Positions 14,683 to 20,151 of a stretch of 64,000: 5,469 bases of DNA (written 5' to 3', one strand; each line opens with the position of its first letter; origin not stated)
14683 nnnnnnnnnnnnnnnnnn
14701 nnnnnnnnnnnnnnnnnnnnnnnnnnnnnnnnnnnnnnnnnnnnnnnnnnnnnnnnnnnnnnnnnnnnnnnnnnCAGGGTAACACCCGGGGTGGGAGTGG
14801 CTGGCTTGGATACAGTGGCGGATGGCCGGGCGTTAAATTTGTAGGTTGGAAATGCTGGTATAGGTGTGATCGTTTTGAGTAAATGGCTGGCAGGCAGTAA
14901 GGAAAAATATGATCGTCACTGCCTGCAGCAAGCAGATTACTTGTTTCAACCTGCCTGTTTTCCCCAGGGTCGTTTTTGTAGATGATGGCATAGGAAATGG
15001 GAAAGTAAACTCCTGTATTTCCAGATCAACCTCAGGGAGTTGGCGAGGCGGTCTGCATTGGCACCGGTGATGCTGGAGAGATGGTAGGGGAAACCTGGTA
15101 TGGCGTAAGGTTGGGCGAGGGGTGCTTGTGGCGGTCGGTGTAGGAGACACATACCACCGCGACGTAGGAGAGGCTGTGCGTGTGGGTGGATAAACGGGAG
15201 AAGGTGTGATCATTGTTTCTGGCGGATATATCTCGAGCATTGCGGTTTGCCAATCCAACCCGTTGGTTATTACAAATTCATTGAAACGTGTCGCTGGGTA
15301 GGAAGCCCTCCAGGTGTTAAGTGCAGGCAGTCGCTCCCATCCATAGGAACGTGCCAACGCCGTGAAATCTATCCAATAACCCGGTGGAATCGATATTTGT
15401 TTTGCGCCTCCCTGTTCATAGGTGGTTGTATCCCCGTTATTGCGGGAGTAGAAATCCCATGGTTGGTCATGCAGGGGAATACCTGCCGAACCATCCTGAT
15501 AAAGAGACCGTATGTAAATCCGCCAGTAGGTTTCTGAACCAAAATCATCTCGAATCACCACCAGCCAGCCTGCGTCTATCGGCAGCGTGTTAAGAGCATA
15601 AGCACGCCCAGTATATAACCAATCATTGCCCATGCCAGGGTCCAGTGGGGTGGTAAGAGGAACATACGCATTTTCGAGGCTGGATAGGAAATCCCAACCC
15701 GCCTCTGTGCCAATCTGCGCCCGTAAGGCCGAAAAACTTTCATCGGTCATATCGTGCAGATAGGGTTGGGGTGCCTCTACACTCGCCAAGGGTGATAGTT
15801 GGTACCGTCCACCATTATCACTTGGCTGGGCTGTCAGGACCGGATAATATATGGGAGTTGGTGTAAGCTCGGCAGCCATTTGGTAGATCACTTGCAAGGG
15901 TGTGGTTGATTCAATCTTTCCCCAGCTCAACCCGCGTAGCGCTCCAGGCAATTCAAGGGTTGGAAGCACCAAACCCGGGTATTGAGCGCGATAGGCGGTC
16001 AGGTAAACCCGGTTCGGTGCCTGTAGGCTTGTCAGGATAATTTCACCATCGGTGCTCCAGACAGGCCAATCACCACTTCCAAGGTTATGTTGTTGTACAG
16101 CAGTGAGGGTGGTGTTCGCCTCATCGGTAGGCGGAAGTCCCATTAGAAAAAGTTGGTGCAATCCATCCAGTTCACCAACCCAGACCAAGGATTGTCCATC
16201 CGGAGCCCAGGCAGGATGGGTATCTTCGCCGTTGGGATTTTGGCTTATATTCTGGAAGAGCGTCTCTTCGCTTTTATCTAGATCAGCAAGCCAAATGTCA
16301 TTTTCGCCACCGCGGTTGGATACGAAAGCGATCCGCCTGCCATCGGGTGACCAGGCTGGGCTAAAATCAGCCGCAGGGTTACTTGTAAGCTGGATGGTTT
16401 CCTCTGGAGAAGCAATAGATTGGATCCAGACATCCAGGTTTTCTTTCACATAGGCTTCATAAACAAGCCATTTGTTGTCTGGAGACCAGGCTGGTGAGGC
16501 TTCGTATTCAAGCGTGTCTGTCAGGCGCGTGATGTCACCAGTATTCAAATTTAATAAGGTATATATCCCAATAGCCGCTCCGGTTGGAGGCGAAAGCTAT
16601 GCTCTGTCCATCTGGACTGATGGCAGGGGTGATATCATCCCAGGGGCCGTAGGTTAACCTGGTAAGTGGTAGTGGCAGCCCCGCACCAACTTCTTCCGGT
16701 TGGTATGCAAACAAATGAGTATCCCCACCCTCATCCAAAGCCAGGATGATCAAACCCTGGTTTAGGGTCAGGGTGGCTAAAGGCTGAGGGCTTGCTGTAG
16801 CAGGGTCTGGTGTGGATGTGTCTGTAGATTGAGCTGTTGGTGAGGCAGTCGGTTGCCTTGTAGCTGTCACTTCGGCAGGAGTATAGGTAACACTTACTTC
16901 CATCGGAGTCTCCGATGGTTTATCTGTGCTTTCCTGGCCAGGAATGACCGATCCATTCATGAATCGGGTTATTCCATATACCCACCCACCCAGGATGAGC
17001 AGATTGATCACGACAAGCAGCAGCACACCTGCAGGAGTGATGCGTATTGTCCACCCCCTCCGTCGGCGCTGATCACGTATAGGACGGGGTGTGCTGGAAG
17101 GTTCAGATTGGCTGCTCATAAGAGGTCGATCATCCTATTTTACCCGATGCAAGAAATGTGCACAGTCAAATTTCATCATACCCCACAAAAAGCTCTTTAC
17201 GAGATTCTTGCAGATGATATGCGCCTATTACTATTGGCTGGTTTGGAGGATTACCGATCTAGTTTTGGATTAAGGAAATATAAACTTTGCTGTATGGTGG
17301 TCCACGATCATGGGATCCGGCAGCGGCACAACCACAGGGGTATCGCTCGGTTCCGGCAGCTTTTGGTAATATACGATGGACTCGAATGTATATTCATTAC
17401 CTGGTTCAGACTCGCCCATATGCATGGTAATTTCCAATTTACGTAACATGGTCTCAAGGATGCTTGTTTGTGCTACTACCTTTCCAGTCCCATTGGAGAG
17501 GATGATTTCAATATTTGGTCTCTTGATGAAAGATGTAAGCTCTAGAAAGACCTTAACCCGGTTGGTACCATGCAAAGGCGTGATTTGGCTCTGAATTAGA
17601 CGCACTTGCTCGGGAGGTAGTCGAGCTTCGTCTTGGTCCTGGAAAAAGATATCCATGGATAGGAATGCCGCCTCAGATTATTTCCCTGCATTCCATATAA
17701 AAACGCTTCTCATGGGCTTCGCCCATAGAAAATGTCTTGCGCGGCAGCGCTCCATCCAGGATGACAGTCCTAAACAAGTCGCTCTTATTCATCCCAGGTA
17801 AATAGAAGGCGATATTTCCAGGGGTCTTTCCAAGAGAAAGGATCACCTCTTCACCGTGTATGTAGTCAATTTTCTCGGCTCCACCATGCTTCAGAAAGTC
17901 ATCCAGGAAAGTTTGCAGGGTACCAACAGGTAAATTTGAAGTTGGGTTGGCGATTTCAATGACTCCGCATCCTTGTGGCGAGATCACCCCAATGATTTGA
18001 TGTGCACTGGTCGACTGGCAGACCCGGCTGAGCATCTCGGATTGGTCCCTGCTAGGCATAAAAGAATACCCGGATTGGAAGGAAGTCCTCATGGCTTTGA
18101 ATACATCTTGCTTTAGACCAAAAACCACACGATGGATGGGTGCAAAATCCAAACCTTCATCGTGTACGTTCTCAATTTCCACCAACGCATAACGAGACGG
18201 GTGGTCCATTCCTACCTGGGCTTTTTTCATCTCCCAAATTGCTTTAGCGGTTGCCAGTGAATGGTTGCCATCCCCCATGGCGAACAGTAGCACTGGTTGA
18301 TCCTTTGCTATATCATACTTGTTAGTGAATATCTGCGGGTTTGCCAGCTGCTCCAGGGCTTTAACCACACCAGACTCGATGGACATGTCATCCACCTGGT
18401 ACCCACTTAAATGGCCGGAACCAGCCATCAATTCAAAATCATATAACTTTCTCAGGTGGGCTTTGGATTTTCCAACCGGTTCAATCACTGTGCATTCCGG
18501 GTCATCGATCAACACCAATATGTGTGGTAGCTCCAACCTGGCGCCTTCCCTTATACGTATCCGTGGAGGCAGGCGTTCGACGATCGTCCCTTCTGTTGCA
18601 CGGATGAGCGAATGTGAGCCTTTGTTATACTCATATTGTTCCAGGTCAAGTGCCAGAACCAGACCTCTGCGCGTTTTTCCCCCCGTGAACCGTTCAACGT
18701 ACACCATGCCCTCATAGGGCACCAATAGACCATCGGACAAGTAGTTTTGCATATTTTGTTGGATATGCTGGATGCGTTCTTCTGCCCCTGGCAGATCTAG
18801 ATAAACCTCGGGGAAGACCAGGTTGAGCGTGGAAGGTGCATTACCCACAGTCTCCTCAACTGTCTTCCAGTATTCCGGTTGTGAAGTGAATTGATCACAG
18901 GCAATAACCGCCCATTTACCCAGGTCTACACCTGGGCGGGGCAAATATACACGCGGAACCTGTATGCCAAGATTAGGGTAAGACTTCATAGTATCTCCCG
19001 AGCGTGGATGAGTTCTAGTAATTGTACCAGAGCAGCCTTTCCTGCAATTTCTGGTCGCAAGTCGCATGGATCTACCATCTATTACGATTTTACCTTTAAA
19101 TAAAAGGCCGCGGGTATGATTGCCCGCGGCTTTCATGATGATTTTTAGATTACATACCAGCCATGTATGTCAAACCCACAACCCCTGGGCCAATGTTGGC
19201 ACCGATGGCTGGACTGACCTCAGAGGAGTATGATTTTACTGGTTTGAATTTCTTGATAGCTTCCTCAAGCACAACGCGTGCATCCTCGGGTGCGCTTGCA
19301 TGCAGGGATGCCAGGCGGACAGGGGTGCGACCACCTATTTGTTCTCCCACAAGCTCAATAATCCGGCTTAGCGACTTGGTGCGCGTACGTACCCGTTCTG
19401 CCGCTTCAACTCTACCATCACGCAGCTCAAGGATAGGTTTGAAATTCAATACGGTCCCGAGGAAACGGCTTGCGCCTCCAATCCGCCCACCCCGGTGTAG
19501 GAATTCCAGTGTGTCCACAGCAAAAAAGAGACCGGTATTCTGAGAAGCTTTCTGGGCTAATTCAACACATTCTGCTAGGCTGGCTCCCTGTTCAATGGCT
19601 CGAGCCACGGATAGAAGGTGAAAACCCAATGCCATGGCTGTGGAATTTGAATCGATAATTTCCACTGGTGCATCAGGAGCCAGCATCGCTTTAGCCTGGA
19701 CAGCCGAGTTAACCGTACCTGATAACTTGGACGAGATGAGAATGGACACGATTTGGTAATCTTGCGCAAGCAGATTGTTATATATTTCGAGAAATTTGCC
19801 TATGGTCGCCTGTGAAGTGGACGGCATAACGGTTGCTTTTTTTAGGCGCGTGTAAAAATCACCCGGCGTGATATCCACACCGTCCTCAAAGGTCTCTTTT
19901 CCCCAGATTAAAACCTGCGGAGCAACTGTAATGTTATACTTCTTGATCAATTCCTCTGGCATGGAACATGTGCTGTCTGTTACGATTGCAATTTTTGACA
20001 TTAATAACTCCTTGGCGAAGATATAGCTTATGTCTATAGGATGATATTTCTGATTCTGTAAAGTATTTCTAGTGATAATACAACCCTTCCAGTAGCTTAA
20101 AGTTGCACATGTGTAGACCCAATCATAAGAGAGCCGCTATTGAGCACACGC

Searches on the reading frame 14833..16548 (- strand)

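Call 25: search_protein_families(library=pfam, proteins=[window:14833-16548:-], max_evalue=0.00001)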
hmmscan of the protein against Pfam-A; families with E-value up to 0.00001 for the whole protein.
window:14833-16548:- (571 aa): 2 families
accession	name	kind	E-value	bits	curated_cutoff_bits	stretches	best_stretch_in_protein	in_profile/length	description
PF07676.18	PD40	-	5.5e-31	106.3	20.9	2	53-86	3-37/38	WD40-like Beta Propeller Repeat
PF00930.27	DPPIV_N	-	5.5e-08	32.4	22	0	40-96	25-76/354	Dipeptidyl peptidase IV (DPP IV) N-terminal region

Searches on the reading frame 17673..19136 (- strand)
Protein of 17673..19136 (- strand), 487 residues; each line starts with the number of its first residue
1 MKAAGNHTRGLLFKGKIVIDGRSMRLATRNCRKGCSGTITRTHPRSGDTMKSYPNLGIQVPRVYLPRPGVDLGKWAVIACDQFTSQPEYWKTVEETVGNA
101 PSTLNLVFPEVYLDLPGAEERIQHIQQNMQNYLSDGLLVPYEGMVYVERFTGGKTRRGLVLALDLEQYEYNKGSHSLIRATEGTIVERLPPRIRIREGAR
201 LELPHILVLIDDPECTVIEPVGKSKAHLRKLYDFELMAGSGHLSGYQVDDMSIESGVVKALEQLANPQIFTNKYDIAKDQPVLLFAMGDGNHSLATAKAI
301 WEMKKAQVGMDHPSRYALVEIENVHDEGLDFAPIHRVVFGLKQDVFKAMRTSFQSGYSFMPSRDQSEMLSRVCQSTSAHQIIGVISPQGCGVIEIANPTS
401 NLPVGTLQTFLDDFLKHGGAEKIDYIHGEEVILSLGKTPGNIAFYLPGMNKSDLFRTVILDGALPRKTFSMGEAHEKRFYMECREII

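Call 26: search_protein_families(library=pfam, proteins=[window:17673-19136:-], max_evalue=0.00001)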
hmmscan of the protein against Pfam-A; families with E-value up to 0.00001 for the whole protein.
window:17673-19136:- (487 aa): 1 family
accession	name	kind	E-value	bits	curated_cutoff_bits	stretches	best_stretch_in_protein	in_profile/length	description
PF06245.16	DUF1015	-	4.2e-60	203.8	25.8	1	67-412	4-323/325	Protein of unknown function (DUF1015)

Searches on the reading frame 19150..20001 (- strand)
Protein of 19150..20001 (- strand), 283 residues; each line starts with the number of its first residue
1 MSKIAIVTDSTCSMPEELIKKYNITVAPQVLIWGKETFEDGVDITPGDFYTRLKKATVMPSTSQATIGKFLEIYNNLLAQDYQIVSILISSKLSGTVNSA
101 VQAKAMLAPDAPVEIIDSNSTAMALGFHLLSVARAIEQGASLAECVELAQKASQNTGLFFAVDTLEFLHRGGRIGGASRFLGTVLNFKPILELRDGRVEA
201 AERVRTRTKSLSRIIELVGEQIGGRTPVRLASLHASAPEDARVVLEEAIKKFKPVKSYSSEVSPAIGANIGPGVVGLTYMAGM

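Call 26: search_protein_families(library=pfam, proteins=[window:19150-20001:-], max_evalue=0.00001)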
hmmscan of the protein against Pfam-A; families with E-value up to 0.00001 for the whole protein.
window:19150-20001:- (283 aa): 1 family
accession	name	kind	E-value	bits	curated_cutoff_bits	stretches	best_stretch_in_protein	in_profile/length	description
PF02645.21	DegV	-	1.5e-85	287.3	27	1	3-280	1-278/280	Uncharacterised protein, DegV family COG1307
